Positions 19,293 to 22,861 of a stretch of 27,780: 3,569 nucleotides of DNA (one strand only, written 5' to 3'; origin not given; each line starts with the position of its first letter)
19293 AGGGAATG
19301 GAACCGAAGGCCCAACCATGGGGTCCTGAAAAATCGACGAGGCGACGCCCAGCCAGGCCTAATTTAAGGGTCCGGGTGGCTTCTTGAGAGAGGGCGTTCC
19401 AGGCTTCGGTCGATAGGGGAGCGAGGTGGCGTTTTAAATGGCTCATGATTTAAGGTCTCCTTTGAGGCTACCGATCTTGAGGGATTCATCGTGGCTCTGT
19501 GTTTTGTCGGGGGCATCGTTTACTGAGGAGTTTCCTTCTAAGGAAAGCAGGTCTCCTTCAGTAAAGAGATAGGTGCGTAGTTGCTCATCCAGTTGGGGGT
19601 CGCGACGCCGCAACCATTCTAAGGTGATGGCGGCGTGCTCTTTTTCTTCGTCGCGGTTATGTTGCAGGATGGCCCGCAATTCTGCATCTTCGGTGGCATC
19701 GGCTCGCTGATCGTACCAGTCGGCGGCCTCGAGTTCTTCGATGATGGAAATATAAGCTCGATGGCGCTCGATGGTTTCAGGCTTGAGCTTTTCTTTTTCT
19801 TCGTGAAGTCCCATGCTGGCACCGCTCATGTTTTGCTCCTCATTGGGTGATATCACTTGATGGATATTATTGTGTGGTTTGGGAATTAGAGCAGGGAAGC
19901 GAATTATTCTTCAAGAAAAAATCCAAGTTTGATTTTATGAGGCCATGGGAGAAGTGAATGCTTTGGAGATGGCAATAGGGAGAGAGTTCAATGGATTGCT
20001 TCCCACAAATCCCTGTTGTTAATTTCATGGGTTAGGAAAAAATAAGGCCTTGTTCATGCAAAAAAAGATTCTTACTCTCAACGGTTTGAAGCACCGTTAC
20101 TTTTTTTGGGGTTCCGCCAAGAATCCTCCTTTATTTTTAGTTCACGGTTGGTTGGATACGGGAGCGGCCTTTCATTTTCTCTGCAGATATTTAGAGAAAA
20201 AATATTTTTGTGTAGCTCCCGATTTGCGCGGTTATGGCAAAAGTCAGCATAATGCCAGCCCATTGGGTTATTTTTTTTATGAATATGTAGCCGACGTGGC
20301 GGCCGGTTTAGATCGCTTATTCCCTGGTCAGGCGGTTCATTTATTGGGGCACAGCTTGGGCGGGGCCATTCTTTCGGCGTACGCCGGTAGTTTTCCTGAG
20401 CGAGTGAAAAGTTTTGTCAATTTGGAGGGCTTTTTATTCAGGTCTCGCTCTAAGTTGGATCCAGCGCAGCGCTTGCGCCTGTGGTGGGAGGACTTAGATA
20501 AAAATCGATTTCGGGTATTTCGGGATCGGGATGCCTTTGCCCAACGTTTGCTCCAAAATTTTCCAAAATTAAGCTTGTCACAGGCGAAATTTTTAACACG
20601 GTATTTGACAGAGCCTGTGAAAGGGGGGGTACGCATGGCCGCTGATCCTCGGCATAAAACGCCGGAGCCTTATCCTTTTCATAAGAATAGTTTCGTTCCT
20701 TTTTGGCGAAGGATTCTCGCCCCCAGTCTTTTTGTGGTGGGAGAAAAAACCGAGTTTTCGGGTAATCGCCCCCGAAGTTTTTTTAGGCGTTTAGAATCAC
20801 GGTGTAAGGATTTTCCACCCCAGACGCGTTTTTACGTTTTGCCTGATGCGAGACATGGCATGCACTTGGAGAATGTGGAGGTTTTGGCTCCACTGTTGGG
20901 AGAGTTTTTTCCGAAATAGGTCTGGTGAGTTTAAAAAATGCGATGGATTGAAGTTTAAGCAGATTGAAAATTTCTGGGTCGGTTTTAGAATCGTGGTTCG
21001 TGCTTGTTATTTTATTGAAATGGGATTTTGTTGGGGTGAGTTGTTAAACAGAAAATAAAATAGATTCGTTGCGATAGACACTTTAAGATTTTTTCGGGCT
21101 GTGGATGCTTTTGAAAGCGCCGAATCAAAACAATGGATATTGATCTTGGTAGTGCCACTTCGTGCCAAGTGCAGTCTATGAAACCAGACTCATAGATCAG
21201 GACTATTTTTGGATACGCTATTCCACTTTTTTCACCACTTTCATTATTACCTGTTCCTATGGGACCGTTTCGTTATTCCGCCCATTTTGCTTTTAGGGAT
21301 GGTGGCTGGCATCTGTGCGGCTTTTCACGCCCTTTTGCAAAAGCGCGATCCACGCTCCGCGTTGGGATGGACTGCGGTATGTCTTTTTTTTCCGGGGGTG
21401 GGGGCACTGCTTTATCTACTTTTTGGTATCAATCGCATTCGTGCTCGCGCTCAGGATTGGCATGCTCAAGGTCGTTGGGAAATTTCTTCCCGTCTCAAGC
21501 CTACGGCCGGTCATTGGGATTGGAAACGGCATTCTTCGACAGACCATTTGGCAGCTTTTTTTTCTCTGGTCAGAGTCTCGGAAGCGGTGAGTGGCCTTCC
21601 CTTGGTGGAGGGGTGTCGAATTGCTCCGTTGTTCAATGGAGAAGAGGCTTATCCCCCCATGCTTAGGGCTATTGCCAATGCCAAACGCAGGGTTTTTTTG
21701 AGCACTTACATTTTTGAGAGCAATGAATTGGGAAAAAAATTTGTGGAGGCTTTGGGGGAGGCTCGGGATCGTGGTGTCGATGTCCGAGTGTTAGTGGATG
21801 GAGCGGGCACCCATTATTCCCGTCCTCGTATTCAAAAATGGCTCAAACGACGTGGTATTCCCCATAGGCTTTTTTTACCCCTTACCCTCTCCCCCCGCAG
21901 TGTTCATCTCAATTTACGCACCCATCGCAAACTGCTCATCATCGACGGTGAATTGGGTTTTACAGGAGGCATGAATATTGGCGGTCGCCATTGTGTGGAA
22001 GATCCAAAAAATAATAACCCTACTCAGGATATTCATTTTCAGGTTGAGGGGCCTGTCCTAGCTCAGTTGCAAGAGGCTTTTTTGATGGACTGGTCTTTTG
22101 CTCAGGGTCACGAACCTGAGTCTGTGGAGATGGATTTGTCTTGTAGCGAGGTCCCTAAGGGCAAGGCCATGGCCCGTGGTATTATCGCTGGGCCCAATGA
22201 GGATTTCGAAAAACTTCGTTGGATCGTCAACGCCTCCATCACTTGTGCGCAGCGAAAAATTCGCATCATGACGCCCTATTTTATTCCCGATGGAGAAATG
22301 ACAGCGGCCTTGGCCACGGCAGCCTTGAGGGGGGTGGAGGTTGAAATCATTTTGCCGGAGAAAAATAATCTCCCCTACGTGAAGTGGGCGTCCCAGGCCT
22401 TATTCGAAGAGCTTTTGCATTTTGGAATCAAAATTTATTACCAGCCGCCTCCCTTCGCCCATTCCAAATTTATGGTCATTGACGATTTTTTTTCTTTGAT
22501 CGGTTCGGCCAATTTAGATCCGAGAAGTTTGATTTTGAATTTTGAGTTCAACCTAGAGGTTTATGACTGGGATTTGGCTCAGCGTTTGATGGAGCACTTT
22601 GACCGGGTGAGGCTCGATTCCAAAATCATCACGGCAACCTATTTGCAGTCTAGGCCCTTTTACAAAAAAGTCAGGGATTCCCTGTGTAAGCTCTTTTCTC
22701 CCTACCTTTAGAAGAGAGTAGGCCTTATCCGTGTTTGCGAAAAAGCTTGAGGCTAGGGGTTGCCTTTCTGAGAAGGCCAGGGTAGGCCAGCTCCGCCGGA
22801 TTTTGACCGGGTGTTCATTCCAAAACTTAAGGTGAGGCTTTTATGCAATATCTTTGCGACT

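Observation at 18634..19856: Two-gene family-1 encapsulin nanocompartment operon: EncFtn cargo with targeting peptide, then the shell protein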

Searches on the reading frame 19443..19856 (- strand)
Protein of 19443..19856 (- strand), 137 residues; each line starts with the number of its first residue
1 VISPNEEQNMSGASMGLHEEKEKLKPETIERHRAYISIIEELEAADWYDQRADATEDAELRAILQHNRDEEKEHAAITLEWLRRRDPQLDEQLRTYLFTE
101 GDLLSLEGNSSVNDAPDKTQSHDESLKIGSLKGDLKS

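Call 3: search_protein_families(library=pfam, proteins=[window:19443-19856:-], max_evalue=0.01)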
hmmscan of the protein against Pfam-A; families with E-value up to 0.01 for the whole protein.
window:19443-19856:- (137 aa): 2 families
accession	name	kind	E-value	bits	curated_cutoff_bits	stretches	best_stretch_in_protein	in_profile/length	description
PF22277.2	EncFtn-like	-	3e-37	126.7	27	1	17-100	2-85/85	EncFtn-like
PF02915.23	Rubrerythrin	-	0.00019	22.3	22.8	1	37-105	6-80/137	Rubrerythrin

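Call 4: search_protein_families(library=ncbifam, proteins=[window:19443-19856:-], max_evalue=0.01)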
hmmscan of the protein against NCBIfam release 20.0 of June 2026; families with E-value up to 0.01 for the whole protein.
window:19443-19856:- (137 aa): 4 families
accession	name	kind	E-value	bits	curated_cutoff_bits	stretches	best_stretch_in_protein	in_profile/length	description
TIGR04535.1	ferrit_encaps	subfamily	3.4e-38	130.1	125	1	18-132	2-114/114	encapsulin-associated ferritin-like protein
NF058679.1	EncB_fam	subfamily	3e-24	85.3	90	1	19-131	10-117/117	encapsulin nanocompartment ferritin-likeEncB family encapsulin nanocompartment ferritin-like cargo protein cargo protein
NF058678.1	EncB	exception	3.5e-05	24.1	210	1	38-94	19-75/160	encapsulin nanocompartment ferritin-like cargo protein EncB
NF045676.1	FeExpMbfA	equivalog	0.0079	15.6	450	1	25-80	92-146/318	iron exporter MbfA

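Call 7: search_solved_structures(query=window:19443-19856:-, show_alignments=3)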
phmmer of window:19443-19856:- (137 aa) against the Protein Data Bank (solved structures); distinct sequences matched with E-value up to 0.001: 16.
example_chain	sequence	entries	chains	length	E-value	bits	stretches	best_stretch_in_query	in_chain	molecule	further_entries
33bf_A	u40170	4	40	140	1.9e-40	141.1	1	12-134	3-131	Encapsulated ferritin-like protein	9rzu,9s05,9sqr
5da5_A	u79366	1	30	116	5e-37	130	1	12-114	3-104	Rru_A0973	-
6sv1_A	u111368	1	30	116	2.6e-36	127.7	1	12-114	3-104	Encapsulated Ferritin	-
6suw_A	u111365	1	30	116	2.6e-36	127.7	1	12-114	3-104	Uncharacterized protein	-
5l89_A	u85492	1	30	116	2.6e-36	127.7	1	12-114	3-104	Rru_A0973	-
5l8b_A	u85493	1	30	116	2.6e-36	127.7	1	12-114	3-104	Uncharacterized protein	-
5l8g_A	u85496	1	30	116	1.1e-35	125.7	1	12-114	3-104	Uncharacterized protein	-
5l8f_A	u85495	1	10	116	3.1e-34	121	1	12-114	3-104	Rru_A0973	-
7oe2_1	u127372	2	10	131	6.3e-32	113.5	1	14-134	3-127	Haliangium ochraceum Encapsulated ferritin localisation sequence | Haliangium ochraceum encapsulated ferritin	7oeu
5n5f_A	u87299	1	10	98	1.1e-29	106.3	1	12-107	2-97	encapsulated ferritin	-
3k6c_A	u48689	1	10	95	7.1e-28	100.4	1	14-101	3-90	Uncharacterized protein NE0167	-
7s8t_A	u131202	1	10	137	9.5e-09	38.6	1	35-90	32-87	EncC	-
7s5k_A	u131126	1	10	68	0.00013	25.3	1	35-87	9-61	EncB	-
7s5c_A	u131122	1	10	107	0.00018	24.8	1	34-90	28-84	EncB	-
2e0z_A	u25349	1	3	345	0.00019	24.7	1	21-132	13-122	Virus-like particle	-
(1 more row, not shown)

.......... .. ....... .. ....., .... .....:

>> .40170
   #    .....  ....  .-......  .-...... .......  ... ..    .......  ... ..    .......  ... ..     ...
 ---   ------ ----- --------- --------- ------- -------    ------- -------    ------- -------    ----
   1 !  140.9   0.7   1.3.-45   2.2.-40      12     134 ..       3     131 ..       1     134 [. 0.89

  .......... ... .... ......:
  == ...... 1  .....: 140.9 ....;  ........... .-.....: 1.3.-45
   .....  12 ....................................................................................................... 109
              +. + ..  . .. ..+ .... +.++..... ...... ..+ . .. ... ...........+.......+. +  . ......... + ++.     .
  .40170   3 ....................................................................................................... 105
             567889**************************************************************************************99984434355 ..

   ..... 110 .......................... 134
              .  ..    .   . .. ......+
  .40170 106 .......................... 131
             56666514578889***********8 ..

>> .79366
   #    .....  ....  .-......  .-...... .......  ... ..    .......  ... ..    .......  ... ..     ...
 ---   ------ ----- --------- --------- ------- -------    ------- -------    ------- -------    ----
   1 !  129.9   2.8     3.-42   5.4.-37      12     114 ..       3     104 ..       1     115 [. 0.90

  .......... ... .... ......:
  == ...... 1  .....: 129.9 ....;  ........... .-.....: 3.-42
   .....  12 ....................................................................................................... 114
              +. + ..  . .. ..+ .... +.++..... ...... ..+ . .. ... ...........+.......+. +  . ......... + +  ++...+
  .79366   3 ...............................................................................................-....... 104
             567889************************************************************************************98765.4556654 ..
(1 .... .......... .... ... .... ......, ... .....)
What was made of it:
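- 19443..19829 (-): EncFtn (encapsulated ferritin) cargo gene, 128 aa, true start ATG 19827-19829. PDB Rru_A0973 at 1.9e-40 (call 7).
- Closest known: Rhodospirillum rubrum encapsulin. Same: The layout is the same: disordered linker followed by a C-terminal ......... peptide (call 7).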

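Call 25: search_protein_families(library=ncbifam, proteins=[L010:4094-5032:-], max_evalue=0.001)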
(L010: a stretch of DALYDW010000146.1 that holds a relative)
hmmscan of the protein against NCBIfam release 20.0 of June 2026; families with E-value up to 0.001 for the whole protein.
L010:4094-5032:- (312 aa): 25 families
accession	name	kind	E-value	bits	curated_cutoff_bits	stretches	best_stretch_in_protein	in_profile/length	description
TIGR03695.1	menH_SHCHC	equivalog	1.7e-18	67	208.55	1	48-146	2-100/252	2-succinyl-6-hydroxy-2,4-cyclohexadiene-1-carboxylate synthase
NF011457.0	PRK14875.1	equivalog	9.9e-17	60.9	307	1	22-145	106-226/372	acetoin dehydrogenase dihydrolipoyllysine-residue acetyltransferase subunit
NF004514.1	PRK05855.1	equivalog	2e-16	59.7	455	1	40-150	14-126/578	SDR family oxidoreductase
TIGR01738.1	bioH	equivalog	6.1e-14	52.2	206.95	1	49-309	5-244/245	pimeloyl-ACP methyl ester esterase BioH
NF050089.1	i_nPHAscl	equivalog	1.4e-13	50.5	300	1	47-148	17-115/288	intracellular short-chain-length polyhydroxyalkanoate depolymerase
NF045632.1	hydroxlase_HsaD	equivalog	3.3e-11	42.7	400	1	27-146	13-133/290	4,5:9,10-diseco-3-hydroxy-5,9,17-trioxoandrosta-1(10),2-diene-4-oate hydrolase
NF051488.1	bifunc_PcaDC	exception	3.4e-11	42.9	390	1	44-148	8-109/375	bifunctional 3-oxoadipate enol-lactonase/4-carboxymuconolactone decarboxylase PcaDC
NF002938.0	PRK03592.1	equivalog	5.9e-10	38.9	241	1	23-194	7-174/298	haloalkane dehalogenase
TIGR02427.1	protocat_pcaD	equivalog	2.5e-09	36.9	255.85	1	62-146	27-108/251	3-oxoadipate enol-lactonase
NF002873.0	PRK03204.1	equivalog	3.7e-07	29.8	466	1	41-306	27-281/286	haloalkane dehalogenase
TIGR03056.1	bchO_mg_che_rel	equivalog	6.8e-07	28.6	172.55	1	43-152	23-130/278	alpha/beta fold hydrolase BchO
NF051487.1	bifunc_PcaCD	exception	8.9e-07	28.3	430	1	50-146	174-267/413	bifunctional 4-carboxymuconolactone decarboxylase/3-oxoadipate enol-lactonase PcaCD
NF007954.0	PRK10673.1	equivalog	1.8e-06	27.4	399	1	47-147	15-111/255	esterase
TIGR01250.1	pro_imino_pep_2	subfamily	2.2e-06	27.4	167.65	1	29-146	5-125/288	proline iminopeptidase-family hydrolase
NF041759.1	mac_hydro_EstT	equivalog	3.6e-06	26.4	450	1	43-148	17-124/278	macrolide hydrolase EstT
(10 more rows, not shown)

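Call 70: search_protein_families(library=phrogs, proteins=[P0001, P0002], max_evalue=0.01)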
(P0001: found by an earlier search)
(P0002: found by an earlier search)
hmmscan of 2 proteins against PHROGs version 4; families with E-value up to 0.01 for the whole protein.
P0001 (270 aa): 0 families

P0002 (128 aa): 0 families

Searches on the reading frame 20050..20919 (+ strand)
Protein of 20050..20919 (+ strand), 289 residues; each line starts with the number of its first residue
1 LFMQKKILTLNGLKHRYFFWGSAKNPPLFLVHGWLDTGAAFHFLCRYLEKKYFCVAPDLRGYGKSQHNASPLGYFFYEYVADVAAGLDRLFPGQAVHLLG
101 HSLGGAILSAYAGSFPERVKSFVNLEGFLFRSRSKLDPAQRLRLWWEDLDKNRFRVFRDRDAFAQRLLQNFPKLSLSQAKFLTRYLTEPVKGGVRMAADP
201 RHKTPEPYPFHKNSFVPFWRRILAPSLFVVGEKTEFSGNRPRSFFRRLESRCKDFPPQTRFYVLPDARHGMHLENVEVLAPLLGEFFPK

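Call 3: search_protein_families(library=pfam, proteins=[window:20050-20919:+], max_evalue=0.01)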
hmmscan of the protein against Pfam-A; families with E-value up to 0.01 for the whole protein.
window:20050-20919:+ (289 aa): 3 families
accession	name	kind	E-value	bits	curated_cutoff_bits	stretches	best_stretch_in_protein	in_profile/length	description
PF00561.26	Abhydrolase_1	-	8.4e-27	94.8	25.8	1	26-275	1-244/245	alpha/beta hydrolase fold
PF12697.13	Abhydrolase_6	-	1.2e-18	69.1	26.3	1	28-280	1-215/217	Alpha/beta hydrolase family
PF12146.15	Hydrolase_4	-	6.4e-12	45.7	27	1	28-154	7-137/239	Serine aminopeptidase, S33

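Call 4: search_protein_families(library=ncbifam, proteins=[window:20050-20919:+], max_evalue=0.01)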
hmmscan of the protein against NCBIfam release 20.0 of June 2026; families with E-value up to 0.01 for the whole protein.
window:20050-20919:+ (289 aa): 29 families (the best 25 are shown)
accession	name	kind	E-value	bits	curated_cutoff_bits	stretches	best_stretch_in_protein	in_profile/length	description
NF004514.1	PRK05855.1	equivalog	3.6e-16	58.8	455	1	12-126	9-125/578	SDR family oxidoreductase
TIGR03695.1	menH_SHCHC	equivalog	9.9e-15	54.6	208.55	1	25-123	2-100/252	2-succinyl-6-hydroxy-2,4-cyclohexadiene-1-carboxylate synthase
NF011457.0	PRK14875.1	equivalog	5.3e-14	52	307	1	13-122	120-226/372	acetoin dehydrogenase dihydrolipoyllysine-residue acetyltransferase subunit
NF050089.1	i_nPHAscl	equivalog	5.9e-12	45.2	300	1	24-126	17-116/288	intracellular short-chain-length polyhydroxyalkanoate depolymerase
TIGR01738.1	bioH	equivalog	1.7e-10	40.9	206.95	1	26-125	5-96/245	pimeloyl-ACP methyl ester esterase BioH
NF002938.0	PRK03592.1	equivalog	2.3e-09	37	241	1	5-171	12-174/298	haloalkane dehalogenase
NF051488.1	bifunc_PcaDC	exception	3.3e-09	36.4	390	1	39-124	26-108/375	bifunctional 3-oxoadipate enol-lactonase/4-carboxymuconolactone decarboxylase PcaDC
NF007954.0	PRK10673.1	equivalog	8.5e-08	31.8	399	1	24-125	15-112/255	esterase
NF045632.1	hydroxlase_HsaD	equivalog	1.8e-07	30.4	400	1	10-123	19-133/290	4,5:9,10-diseco-3-hydroxy-5,9,17-trioxoandrosta-1(10),2-diene-4-oate hydrolase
TIGR02427.1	protocat_pcaD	equivalog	4.3e-07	29.6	255.85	1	43-123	31-108/251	3-oxoadipate enol-lactonase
NF002873.0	PRK03204.1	equivalog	1.2e-06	28.1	466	1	18-124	27-131/286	haloalkane dehalogenase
TIGR01249.1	pro_imino_pep_1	equivalog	3e-06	26.6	259.75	1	14-133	14-134/307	prolyl aminopeptidase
TIGR03056.1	bchO_mg_che_rel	equivalog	3.7e-06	26.2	172.55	1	21-126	24-127/278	alpha/beta fold hydrolase BchO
NF007674.0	PRK10349.1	equivalog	1.1e-05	25.2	449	1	25-125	13-105/256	pimeloyl-ACP methyl ester esterase BioH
TIGR01250.1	pro_imino_pep_2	subfamily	1.2e-05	25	167.65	1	5-123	4-125/288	proline iminopeptidase-family hydrolase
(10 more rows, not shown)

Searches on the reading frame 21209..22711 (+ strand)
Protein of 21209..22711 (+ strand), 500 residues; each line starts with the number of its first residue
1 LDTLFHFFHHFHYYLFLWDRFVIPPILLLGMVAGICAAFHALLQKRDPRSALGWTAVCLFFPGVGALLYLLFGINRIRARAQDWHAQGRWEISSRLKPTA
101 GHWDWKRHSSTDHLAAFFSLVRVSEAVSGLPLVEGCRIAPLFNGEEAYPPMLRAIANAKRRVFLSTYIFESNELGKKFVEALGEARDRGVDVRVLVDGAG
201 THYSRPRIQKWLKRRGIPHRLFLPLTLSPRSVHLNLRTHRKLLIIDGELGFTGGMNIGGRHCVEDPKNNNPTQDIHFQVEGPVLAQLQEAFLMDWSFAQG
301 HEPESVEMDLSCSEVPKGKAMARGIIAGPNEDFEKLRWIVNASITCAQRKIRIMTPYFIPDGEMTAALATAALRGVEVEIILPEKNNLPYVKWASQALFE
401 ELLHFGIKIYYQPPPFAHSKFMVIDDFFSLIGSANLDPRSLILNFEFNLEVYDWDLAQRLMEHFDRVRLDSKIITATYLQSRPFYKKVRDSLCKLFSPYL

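Call 3: search_protein_families(library=pfam, proteins=[window:21209-22711:+], max_evalue=0.01)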
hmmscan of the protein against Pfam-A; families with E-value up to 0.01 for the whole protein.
window:21209-22711:+ (500 aa): 3 families
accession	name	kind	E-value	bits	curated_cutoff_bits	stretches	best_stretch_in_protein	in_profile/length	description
PF13091.12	PLDc_2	-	4.4e-49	166.1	27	2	343-467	4-131/132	PLD-like domain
PF00614.28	PLDc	-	4.8e-15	55.2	21.9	2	418-440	6-28/28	Phospholipase D Active site motif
PF13396.11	PLDc_N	-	5.5e-10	39.5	23.3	1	35-73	4-41/42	Phospholipase_D-nuclease N-terminal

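Call 4: search_protein_families(library=ncbifam, proteins=[window:21209-22711:+], max_evalue=0.01)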
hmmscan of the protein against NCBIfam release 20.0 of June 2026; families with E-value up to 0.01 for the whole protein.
window:21209-22711:+ (500 aa): 9 families
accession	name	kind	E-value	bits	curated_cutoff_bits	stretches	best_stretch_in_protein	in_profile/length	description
TIGR04265.1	bac_cardiolipin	equivalog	6.3e-95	318.9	290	1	35-500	16-483/483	cardiolipin synthase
NF009107.0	PRK12452.1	equivalog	5.2e-71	239.9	787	1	32-500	39-509/509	cardiolipin synthase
NF008427.0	PRK11263.1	equivalog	4.2e-57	194.1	281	1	133-489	6-362/409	cardiolipin synthase ClsB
NF038319.1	DISARM_DrmC_I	equivalog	7.8e-23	81.2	133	2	340-466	99-233/236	DISARM system phospholipase D-like protein DrmC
NF006946.0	PRK09428.1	equivalog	7.2e-13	48.2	314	2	148-197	37-88/451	CDP-diacylglycerol--serine O-phosphatidyltransferase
NF010492.0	PRK13912.1-3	equivalog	2.2e-06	27.4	297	0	417-468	121-172/178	nuclease NucT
NF010493.0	PRK13912.1-4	equivalog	9.5e-06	25.7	351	1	361-470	52-167/171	nuclease NucT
NF010490.0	PRK13912.1-1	equivalog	1.6e-05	25.1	211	0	153-219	37-98/159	nuclease NucT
NF010491.0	PRK13912.1-2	equivalog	7.3e-05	22.6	225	0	144-257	34-142/180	nuclease NucT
